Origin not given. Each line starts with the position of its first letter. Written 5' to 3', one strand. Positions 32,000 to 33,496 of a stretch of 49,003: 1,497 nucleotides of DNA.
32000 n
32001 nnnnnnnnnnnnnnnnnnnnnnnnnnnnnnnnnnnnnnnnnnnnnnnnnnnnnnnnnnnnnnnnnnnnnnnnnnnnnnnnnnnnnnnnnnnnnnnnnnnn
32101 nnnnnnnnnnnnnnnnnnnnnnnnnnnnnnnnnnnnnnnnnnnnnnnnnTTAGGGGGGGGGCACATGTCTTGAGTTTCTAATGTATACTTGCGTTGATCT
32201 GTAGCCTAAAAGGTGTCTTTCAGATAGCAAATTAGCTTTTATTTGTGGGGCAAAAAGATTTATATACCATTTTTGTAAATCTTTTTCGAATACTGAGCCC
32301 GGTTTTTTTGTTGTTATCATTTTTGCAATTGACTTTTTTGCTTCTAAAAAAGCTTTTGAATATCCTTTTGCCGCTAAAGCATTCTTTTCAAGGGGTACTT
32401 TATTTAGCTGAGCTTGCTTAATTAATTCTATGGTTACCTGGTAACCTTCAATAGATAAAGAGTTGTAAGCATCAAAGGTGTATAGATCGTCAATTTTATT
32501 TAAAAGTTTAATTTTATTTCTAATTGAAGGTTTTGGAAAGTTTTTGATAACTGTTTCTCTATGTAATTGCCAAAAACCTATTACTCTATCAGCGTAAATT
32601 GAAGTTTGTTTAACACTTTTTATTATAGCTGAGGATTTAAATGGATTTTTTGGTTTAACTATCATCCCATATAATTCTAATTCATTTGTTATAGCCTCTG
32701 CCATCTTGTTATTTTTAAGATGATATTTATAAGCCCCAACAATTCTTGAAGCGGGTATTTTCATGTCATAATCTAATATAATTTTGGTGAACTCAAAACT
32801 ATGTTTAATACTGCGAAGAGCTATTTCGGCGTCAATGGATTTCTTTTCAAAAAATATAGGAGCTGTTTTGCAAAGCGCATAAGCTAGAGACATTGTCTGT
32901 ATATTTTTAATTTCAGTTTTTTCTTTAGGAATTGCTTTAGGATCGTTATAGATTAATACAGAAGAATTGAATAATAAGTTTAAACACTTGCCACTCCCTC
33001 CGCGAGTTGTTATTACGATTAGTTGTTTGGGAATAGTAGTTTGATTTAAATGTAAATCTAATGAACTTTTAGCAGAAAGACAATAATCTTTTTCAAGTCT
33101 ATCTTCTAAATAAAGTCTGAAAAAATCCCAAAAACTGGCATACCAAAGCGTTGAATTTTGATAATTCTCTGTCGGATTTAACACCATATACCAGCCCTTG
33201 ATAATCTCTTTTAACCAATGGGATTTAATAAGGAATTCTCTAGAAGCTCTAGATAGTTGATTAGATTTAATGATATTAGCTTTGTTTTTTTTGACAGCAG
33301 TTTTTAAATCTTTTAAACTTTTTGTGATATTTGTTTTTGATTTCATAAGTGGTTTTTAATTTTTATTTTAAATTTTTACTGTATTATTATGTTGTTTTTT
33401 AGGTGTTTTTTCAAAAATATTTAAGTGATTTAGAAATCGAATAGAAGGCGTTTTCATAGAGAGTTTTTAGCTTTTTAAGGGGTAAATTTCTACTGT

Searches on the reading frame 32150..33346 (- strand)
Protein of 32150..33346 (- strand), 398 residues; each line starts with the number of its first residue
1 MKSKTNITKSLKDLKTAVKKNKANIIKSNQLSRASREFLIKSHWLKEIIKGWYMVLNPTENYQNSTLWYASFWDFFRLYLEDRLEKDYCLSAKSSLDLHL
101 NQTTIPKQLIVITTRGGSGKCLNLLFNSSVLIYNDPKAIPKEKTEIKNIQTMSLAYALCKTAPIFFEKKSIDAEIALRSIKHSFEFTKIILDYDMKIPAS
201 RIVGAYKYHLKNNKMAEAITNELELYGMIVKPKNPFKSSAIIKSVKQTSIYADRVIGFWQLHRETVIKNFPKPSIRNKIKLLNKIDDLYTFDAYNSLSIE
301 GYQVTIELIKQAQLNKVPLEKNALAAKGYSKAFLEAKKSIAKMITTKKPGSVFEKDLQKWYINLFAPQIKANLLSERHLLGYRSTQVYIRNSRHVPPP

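Call 9: search_protein_families(library=pfam, proteins=[window:32150-33346:-], max_evalue=0.01)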
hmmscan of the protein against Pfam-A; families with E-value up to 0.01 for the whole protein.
window:32150-33346:- (398 aa): 0 families

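Call 87: search_protein_families(library=pfam, proteins=[window:32150-33346:-], max_evalue=0.1)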
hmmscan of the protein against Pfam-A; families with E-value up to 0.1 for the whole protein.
window:32150-33346:- (398 aa): 1 family
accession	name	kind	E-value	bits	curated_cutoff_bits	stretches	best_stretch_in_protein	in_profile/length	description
PF03275.19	GLF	-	0.048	13.8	26.3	1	268-356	16-97/203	UDP-galactopyranose mutase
